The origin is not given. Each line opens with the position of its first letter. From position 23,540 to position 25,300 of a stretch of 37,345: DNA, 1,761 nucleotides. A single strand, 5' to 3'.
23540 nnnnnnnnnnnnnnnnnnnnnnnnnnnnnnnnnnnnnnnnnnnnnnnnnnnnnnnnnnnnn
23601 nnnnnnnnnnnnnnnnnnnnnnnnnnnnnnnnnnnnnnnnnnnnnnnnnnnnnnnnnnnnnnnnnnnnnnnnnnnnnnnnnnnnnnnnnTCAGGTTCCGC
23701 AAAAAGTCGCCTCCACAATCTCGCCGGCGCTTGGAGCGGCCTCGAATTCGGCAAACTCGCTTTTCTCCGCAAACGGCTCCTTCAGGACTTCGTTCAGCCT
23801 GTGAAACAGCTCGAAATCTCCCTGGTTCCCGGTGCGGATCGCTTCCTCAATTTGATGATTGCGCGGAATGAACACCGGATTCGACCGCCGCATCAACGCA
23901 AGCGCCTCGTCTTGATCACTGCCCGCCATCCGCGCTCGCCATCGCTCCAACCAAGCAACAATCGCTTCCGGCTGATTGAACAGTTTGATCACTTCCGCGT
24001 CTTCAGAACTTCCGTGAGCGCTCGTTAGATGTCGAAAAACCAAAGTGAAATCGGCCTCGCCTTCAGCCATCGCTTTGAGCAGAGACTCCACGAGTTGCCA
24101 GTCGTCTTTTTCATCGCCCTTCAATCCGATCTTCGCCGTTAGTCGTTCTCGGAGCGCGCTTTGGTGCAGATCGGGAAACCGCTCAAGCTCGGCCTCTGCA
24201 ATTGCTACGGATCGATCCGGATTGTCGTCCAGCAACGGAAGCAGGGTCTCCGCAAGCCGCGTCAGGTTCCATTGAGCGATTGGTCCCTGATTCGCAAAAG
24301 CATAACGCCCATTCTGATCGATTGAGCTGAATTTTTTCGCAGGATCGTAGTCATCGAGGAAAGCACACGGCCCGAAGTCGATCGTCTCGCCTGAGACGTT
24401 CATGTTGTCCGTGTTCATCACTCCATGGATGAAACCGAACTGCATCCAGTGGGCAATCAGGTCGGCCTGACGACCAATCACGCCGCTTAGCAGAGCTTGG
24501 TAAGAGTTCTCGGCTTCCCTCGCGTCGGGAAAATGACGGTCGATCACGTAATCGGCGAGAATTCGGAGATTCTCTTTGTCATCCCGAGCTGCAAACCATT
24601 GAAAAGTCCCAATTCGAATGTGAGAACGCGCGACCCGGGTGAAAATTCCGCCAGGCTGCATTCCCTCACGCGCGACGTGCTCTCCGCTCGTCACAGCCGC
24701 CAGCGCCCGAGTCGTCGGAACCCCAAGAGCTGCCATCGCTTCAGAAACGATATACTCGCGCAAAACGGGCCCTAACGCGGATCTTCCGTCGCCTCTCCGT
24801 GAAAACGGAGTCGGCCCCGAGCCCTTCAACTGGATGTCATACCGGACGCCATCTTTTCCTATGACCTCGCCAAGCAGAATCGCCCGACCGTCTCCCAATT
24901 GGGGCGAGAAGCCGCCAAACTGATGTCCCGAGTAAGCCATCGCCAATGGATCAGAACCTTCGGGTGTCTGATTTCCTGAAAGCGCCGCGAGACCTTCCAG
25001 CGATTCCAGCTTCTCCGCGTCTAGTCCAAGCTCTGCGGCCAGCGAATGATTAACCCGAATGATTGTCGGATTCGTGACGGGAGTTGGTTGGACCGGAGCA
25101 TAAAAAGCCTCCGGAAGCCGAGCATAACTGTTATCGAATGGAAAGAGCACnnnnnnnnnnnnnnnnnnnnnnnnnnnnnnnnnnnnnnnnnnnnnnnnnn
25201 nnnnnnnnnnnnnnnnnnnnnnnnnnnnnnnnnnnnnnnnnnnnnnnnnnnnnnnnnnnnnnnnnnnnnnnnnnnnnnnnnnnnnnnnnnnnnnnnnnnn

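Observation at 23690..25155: selO start codon abuts the stop of the giant AAA+ gene with no intergenic base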

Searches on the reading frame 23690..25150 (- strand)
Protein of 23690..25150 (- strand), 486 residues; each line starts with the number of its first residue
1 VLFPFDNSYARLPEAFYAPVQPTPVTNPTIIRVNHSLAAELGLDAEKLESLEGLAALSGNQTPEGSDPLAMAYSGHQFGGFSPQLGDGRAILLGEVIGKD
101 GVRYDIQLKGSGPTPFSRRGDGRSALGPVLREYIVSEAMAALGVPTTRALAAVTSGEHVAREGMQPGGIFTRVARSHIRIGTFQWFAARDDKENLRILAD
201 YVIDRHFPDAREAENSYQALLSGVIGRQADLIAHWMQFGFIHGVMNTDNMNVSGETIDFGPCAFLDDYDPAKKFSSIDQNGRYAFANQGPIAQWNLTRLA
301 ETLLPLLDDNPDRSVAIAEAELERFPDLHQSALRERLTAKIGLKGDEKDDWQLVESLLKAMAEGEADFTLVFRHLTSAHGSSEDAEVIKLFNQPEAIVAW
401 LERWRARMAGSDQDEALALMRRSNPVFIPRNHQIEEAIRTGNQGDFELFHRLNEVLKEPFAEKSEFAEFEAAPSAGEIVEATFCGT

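Call 5: search_protein_families(library=pfam, proteins=[window:23690-25150:-])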
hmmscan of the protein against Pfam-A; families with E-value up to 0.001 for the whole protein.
window:23690-25150:- (486 aa): 1 family
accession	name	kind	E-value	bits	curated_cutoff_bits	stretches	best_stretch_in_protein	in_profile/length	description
PF02696.19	SelO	-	9.6e-117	391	22.8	1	5-455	7-464/466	Protein adenylyltransferase SelO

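Call 6: search_protein_families(library=ncbifam, proteins=[window:23690-25150:-])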
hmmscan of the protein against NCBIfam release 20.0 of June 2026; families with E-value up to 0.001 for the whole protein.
window:23690-25150:- (486 aa): 3 families
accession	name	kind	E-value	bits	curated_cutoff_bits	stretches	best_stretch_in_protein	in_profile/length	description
NF000658.1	PRK00029.1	subfamily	9.8e-169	562.2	431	1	4-460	2-461/462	YdiU family protein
NF045949.1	PrtAdtaseSelOPseudom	equivalog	2.4e-127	425.7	850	1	5-474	9-475/487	protein adenylyltransferase SelO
NF040880.1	adnlytase_SelO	equivalog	1.2e-116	390.3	900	1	12-465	13-461/480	protein adenylyltransferase SelO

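Call 18: find_homologous_proteins(query=window:23690-25150:-, max_evalue=1e-20)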
Query window:23690-25150:- (486 aa): 8000 proteins with E <= 1e-20 among 8000 candidates; the best 120 are listed.
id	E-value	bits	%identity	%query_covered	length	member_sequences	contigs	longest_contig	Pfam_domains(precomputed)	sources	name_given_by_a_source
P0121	0.0e+0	1102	100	100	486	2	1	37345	PF02696.20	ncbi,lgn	ncbi:MAG: hypothetical protein ACI8UO_002584 [Verrucomicrobiales bacterium]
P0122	1.9e-252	856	76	100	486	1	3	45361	PF02696.20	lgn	-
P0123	1.0e-246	838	74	100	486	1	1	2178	PF02696.20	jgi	jgi:uncharacterized protein YdiU (UPF0061 family)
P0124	1.7e-246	837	75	100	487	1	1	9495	PF02696.20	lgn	-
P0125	2.9e-244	829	73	100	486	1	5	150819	PF02696.20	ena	-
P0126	2.9e-244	829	74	100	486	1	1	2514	PF02696.20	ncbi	-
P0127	7.0e-244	828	75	100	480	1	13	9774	PF02696.20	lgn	-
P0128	1.1e-243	827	75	100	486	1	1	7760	PF02696.20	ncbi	ncbi:MAG: protein adenylyltransferase SelO [Luteolibacter sp.]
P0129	1.9e-243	827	74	100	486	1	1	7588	PF02696.20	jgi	jgi:uncharacterized protein YdiU (UPF0061 family)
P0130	1.2e-242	824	74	100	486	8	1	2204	PF02696.20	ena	-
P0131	1.9e-242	823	73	100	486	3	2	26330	PF02696.20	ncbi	ncbi:MAG: protein adenylyltransferase SelO [Fuerstiella sp.]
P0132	6.0e-242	822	73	100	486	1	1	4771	PF02696.20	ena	-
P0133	1.2e-241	821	74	100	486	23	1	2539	PF02696.20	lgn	-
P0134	1.2e-241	821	73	100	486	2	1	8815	PF02696.20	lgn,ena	-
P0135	1.6e-241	820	73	100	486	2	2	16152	PF02696.20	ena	-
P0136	3.2e-241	819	72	100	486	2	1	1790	PF02696.20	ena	-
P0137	6.6e-241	818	74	100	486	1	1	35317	PF02696.20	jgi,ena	-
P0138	9.1e-241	818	73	100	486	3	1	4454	PF02696.20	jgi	jgi:uncharacterized protein YdiU (UPF0061 family)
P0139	1.0e-240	818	74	100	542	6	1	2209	PF02696.20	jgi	jgi:uncharacterized protein YdiU (UPF0061 family)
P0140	1.1e-240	818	74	100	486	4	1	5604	PF02696.20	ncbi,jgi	ncbi:MAG: hypothetical protein ACI92S_004096 [Planctomycetaceae bacterium]|jgi:uncharacterized prote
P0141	2.5e-240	816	73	100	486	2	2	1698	PF02696.20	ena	-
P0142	4.4e-240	816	73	100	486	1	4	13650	PF02696.20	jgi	jgi:uncharacterized protein YdiU (UPF0061 family)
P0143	5.2e-240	815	74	100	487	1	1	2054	PF02696.20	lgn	-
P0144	6.2e-240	815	73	100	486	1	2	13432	PF02696.20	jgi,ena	-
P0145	8.2e-240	815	73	100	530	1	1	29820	PF02696.20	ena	-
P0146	8.6e-240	815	72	100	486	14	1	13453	PF02696.20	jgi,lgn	jgi:uncharacterized protein YdiU (UPF0061 family)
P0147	1.2e-239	814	72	100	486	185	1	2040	PF02696.20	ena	-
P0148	2.2e-239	813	72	100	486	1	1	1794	PF02696.20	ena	-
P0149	3.0e-239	813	73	100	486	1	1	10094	PF02696.20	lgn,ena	-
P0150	3.3e-239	813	72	100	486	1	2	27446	PF02696.20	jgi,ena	jgi:uncharacterized protein YdiU (UPF0061 family)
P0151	4.1e-239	812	72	100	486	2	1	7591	PF02696.20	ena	-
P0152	6.0e-239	812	73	100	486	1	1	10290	PF02696.20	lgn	-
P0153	9.9e-239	811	73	100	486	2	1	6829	PF02696.20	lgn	-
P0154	1.1e-238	811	73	100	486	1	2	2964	PF02696.20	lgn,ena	-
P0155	1.4e-238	811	72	100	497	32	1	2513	PF02696.20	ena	-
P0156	3.1e-238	809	72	100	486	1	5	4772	PF02696.20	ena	-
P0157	4.7e-238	809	71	100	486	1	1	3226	PF02696.20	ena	-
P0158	5.4e-238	809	73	100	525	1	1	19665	PF02696.20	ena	-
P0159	1.5e-237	807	73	100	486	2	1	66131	PF02696.20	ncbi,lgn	-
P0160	1.5e-237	807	71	100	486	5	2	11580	PF02696.20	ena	-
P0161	1.8e-237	807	71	100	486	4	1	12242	PF02696.20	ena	-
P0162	2.1e-237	807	74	100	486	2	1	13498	PF02696.20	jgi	-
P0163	3.6e-237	806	73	100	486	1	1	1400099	PF02696.20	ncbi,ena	-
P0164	5.4e-237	805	72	100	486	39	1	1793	PF02696.20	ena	-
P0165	1.1e-236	804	72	100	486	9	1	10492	PF02696.20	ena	-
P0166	1.5e-236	804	71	100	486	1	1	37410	PF02696.20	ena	-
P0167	1.5e-236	804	73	100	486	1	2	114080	PF02696.20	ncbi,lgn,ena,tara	tara:strand:- start:101186 stop:102646 length:1461 start_codon:yes stop_codon:yes gene_type:complete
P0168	1.6e-236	804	70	100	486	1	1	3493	PF02696.20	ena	-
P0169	1.7e-236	804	72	100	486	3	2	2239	PF02696.20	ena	-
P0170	2.2e-236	803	74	100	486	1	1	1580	PF02696.20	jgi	jgi:uncharacterized protein YdiU (UPF0061 family)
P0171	2.2e-236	803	72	100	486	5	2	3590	PF02696.20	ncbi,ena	-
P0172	2.5e-236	803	72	100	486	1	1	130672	PF02696.20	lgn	-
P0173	2.8e-236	803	71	100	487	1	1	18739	PF02696.20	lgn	-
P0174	3.3e-236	803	71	100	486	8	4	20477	PF02696.20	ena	-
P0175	3.8e-236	803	70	100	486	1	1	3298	PF02696.20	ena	-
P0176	5.8e-236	802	71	100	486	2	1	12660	PF02696.20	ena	-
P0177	7.9e-236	802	72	100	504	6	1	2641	PF02696.20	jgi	jgi:uncharacterized protein YdiU (UPF0061 family)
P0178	8.4e-236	801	72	100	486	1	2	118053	PF02696.20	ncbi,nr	ncbi:MAG: YdiU family protein [Fuerstiella sp.]|nr:YdiU family protein [Fuerstiella sp.] MCP4858674.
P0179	8.4e-236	801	71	100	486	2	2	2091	PF02696.20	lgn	-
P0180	1.1e-235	801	72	100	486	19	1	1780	PF02696.20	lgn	-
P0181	1.3e-235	801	73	100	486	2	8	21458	PF02696.20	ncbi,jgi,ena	jgi:serine/tyrosine/threonine adenylyltransferase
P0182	1.3e-235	801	73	100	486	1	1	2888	PF02696.20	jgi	jgi:uncharacterized protein YdiU (UPF0061 family)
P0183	1.5e-235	801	70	100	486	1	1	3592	PF02696.20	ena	-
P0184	1.7e-235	800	71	100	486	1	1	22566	PF02696.20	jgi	jgi:uncharacterized protein YdiU (UPF0061 family)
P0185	2.1e-235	800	72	100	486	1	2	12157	PF02696.20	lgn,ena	-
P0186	2.3e-235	800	71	100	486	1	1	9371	PF02696.20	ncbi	-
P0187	2.3e-235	800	72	100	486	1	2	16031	PF02696.20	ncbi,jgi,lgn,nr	ncbi:MAG: YdiU family protein [Rhodopirellula sp.]|nr:YdiU family protein [Rhodopirellula sp.]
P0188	2.5e-235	800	71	100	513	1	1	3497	PF02696.20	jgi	jgi:uncharacterized protein YdiU (UPF0061 family)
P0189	3.1e-235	800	70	100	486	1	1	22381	PF02696.20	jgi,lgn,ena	jgi:serine/tyrosine/threonine adenylyltransferase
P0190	3.2e-235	800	70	100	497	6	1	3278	PF02696.20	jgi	jgi:uncharacterized protein YdiU (UPF0061 family)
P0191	4.0e-235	799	72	100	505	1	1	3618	PF02696.20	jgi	jgi:serine/tyrosine/threonine adenylyltransferase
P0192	4.4e-235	799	70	100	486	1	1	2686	PF02696.20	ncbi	ncbi:MAG: YdiU family protein [Pirellulaceae bacterium]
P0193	4.6e-235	799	71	100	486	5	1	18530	PF02696.20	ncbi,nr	ncbi:MAG: YdiU family protein [Fuerstiella sp.]|nr:YdiU family protein [Fuerstiella sp.]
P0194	5.0e-235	799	72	100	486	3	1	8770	PF02696.20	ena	-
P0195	5.5e-235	799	72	100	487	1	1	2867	PF02696.20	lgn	-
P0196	1.1e-234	798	72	100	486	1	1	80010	PF02696.20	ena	-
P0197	1.2e-234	798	71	100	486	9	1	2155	PF02696.20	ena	-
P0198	1.3e-234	798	72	100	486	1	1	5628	PF02696.20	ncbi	-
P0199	1.3e-234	798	72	100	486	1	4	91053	PF02696.20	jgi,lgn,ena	-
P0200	1.6e-234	797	71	100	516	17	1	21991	PF02696.20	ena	-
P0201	1.9e-234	797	71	100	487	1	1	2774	PF02696.20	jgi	-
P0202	3.0e-234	796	71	100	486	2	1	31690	PF02696.20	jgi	jgi:serine/tyrosine/threonine adenylyltransferase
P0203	3.3e-234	796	72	100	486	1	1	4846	PF02696.20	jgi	jgi:serine/tyrosine/threonine adenylyltransferase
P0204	4.4e-234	796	70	100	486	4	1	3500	PF02696.20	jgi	-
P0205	4.5e-234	796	72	100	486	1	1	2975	PF02696.20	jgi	jgi:uncharacterized protein YdiU (UPF0061 family)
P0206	4.9e-234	796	71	100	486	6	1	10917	PF02696.20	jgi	jgi:uncharacterized protein YdiU (UPF0061 family)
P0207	5.0e-234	796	70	100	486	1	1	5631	PF02696.20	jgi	jgi:serine/tyrosine/threonine adenylyltransferase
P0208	5.1e-234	796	73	100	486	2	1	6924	PF02696.20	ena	-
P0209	5.5e-234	795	70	100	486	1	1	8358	PF02696.20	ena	-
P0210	5.8e-234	795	71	100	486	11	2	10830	PF02696.20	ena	-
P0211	6.1e-234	795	71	100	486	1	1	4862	PF02696.20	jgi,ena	-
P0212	6.7e-234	795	72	100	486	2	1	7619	PF02696.20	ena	-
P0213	7.0e-234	795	72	100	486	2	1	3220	PF02696.20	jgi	jgi:uncharacterized protein YdiU (UPF0061 family)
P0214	8.5e-234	795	71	100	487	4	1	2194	PF02696.20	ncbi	-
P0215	9.7e-234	795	72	100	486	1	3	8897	PF02696.20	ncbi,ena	-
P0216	1.2e-233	794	72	100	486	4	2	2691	PF02696.20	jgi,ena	jgi:uncharacterized protein YdiU (UPF0061 family)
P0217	1.5e-233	794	71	100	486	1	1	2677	PF02696.20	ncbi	ncbi:MAG: protein adenylyltransferase SelO [Planctomycetota bacterium]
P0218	1.5e-233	794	71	100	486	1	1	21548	PF02696.20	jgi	-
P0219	1.7e-233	794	71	100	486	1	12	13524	PF02696.20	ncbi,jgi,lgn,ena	jgi:uncharacterized protein YdiU (UPF0061 family)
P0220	1.8e-233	794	72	100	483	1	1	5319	PF02696.20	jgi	jgi:uncharacterized protein YdiU (UPF0061 family)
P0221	2.2e-233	793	70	100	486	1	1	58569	PF02696.20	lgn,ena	-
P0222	3.9e-233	793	71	100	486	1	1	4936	PF02696.20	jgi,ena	-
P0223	4.2e-233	793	70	100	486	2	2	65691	PF02696.20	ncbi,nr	ncbi:YdiU family protein [Planctomycetaceae bacterium]|nr:YdiU family protein [Planctomycetaceae bac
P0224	5.1e-233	792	71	100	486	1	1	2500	PF02696.20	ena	-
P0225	5.5e-233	792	71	100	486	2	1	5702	PF02696.20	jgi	jgi:uncharacterized protein YdiU (UPF0061 family)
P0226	6.5e-233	792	71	100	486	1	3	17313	PF02696.20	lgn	-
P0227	9.3e-233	791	72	100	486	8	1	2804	PF02696.20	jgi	jgi:serine/tyrosine/threonine adenylyltransferase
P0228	1.0e-232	791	70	100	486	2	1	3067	PF02696.20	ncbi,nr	ncbi:MAG: YdiU family protein [Pirellulaceae bacterium]|nr:YdiU family protein [Pirellulaceae bacter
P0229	1.1e-232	791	71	100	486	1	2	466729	PF02696.20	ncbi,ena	-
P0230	1.1e-232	791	70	100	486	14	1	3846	PF02696.20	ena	-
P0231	1.4e-232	791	73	100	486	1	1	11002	PF02696.20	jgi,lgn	jgi:uncharacterized protein YdiU (UPF0061 family)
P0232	1.6e-232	791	71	100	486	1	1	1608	PF02696.20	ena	-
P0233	1.7e-232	791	70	100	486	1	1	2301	PF02696.20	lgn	-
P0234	1.9e-232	790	70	100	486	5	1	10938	PF02696.20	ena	-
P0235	2.4e-232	790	72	100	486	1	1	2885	PF02696.20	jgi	jgi:uncharacterized protein YdiU (UPF0061 family)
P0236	2.5e-232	790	70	100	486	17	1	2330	PF02696.20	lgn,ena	-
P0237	3.6e-232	790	71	100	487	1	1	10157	PF02696.20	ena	-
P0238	6.2e-232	789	70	100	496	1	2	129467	PF02696.20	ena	-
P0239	6.2e-232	789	71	100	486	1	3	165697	PF02696.20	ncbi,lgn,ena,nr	ncbi:MAG: YdiU family protein [Planctomycetes bacterium]|nr:YdiU family protein [Planctomycetota bac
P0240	6.3e-232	789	71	100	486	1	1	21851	PF02696.20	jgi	jgi:serine/tyrosine/threonine adenylyltransferase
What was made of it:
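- Tried and rejected: Many of the closest SelO homologues carry Planctomycetota labels (call 18), but this was not resolved with a tree.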

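Call 19: find_related_loci(query=window:23690-25150:-, collection=metagenome_contigs, flank=8000)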
Query window:23690-25150:- (486 aa) in metagenome_contigs; peptide patterns used: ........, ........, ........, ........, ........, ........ (x = any residue, [..] = any of these).
600 stretches matched a pattern (row limit reached: there are more); 580 encode a relative of the query (tblastn E <= 1e-3); the best 80 are kept; 80 distinct loci.
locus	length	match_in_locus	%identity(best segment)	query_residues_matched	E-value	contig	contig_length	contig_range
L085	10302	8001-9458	73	1-486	0e+0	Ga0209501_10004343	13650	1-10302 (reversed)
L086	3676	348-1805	72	1-486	0e+0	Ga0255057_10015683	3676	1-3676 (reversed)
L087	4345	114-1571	72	1-486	0e+0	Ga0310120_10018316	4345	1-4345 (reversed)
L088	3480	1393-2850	71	1-486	0e+0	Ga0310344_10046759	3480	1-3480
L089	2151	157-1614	72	1-486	0e+0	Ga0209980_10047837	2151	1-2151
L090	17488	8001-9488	70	1-486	0e+0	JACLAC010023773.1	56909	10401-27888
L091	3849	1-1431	70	10-486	0e+0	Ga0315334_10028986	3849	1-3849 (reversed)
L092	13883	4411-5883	69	1-486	0e+0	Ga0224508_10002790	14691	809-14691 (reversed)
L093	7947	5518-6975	70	1-486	0e+0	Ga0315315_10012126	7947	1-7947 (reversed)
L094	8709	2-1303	74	53-486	0e+0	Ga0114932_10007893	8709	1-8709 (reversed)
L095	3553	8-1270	74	63-486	0e+0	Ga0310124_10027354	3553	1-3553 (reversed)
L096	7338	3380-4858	64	1-486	0e+0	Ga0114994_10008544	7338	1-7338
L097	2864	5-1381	65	28-486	0e+0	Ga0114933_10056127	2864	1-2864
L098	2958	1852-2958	79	1-369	0e+0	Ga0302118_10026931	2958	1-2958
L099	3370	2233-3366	74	1-378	0e+0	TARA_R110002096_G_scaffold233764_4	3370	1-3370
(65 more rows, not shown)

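Call 41: find_encoding_contigs(protein=P0127, flank=8000, max_places=3)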
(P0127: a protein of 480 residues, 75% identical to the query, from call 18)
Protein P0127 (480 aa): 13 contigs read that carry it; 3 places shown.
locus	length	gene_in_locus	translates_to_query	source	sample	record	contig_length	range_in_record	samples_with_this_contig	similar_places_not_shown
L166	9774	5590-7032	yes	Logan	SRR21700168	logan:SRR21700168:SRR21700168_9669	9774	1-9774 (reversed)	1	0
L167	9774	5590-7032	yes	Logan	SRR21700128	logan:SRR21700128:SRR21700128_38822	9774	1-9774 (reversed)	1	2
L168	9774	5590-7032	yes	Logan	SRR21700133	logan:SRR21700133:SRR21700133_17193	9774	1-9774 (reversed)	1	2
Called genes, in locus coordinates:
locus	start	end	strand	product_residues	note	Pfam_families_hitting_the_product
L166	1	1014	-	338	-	?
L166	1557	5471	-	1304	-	PF00211:Guanylate_cyc, PF13191:AAA_16, PF13424:TPR_12 (faint)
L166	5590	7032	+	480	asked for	PF02696:SelO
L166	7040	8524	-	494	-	PF02163:Peptidase_M50, PF00595:PDZ (faint), PF14685:PDZ_Tricorn (faint), PF17820:PDZ_6 (weak), PF13180:PDZ_2 (weak), PF17820:PDZ_6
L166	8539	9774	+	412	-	?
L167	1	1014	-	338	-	?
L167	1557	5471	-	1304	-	PF00211:Guanylate_cyc, PF13191:AAA_16, PF13424:TPR_12 (faint)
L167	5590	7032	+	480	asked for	PF02696:SelO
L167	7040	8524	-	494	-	PF02163:Peptidase_M50, PF00595:PDZ (faint), PF14685:PDZ_Tricorn (faint), PF17820:PDZ_6 (weak), PF13180:PDZ_2 (weak), PF17820:PDZ_6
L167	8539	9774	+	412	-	?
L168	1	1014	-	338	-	?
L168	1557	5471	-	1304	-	PF00211:Guanylate_cyc, PF13191:AAA_16, PF13424:TPR_12 (faint)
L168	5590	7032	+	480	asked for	PF02696:SelO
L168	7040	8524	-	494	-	PF02163:Peptidase_M50, PF00595:PDZ (faint), PF14685:PDZ_Tricorn (faint), PF17820:PDZ_6 (weak), PF13180:PDZ_2 (weak), PF17820:PDZ_6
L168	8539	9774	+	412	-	?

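Call 42: find_encoding_contigs(protein=P0128, flank=8000, max_places=2)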
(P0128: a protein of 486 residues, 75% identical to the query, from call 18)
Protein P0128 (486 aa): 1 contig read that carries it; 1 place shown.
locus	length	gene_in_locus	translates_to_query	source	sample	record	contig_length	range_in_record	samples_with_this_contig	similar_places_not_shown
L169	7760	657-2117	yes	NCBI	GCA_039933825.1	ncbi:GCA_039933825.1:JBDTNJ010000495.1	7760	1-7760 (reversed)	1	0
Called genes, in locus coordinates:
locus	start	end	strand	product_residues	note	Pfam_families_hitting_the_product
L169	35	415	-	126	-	-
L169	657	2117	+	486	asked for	PF02696:SelO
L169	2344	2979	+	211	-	-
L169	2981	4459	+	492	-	PF00817:IMS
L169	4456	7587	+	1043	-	PF02811:PHP, PF07733:DNA_pol3_alpha, PF17657:DNA_pol3_finger, PF14579:HHH_6, PF01336:tRNA_anti-codon (weak)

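Call 43: find_encoding_contigs(protein=P0124, flank=8000, max_places=2)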
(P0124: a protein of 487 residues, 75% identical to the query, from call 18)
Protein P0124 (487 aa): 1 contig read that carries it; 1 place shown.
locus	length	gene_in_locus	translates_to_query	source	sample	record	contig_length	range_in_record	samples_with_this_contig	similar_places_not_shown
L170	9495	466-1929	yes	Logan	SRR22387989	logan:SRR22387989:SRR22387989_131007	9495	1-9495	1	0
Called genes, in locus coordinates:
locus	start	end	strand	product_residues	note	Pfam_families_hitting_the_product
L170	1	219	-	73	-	?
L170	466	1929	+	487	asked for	PF02696:SelO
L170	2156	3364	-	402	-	-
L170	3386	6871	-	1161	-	PF12831:FAD_oxidored, PF00754:F5_F8_type_C, PF22633:F5_F8_type_C_2 (weak), PF12831:FAD_oxidored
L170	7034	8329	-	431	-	PF05977:MFS_3 (weak), PF07690:MFS_1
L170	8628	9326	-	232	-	PF02567:PhzC-PhzF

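Call 48: search_solved_structures(query=window:23690-25150:-, max_evalue=1e-10, show_alignments=1)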
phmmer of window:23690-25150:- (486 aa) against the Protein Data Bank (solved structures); distinct sequences matched with E-value up to 1e-10: 4.
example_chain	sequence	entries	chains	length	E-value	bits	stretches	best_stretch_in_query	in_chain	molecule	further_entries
6eac_A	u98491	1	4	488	1.3e-99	337.5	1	4-470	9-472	SelO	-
6k20_A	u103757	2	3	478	1.7e-98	333.8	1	13-465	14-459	Protein adenylyltransferase SelO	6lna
6iii_A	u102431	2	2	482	1.7e-98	333.8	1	13-465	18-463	UPF0061 protein YdiU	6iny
9jym_A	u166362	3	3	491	1.9e-98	333.7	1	13-465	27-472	Protein adenylyltransferase SelO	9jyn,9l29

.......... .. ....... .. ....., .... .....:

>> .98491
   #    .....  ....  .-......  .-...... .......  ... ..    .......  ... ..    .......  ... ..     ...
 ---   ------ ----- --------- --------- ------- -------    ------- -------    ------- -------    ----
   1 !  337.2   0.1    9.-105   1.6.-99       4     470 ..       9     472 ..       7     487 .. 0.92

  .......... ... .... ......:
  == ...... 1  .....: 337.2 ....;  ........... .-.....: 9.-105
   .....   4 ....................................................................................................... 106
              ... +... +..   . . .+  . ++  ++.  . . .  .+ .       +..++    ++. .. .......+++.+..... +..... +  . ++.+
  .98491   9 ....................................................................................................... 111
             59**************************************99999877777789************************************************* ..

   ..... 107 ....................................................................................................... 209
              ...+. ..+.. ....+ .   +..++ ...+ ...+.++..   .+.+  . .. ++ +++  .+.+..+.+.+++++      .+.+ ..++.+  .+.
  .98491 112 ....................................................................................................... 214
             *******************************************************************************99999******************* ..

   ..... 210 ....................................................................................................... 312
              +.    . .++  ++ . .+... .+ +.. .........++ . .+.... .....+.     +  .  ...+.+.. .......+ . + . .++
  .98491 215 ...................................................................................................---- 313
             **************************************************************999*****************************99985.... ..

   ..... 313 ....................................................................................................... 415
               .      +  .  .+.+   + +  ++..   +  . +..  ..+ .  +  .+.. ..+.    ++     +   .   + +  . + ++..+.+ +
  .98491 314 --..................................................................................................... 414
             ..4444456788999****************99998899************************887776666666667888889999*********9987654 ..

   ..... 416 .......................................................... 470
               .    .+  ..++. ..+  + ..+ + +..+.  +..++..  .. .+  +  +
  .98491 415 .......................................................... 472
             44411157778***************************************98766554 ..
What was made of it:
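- On SelO/YdiU (PF02696): IQLKGSG, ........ and IDFGP are all present and align with 6EAC (call 48).
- Closest known: SelO/YdiU protein AMPylase/UMPylase. Same: Full-length match at 334-338 bits (call 48).
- Checked: The family profiles align from residue 4-5 (calls 5, 6, 48).
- Profile coverage from residue 4-5: calls 5, 6, 48.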
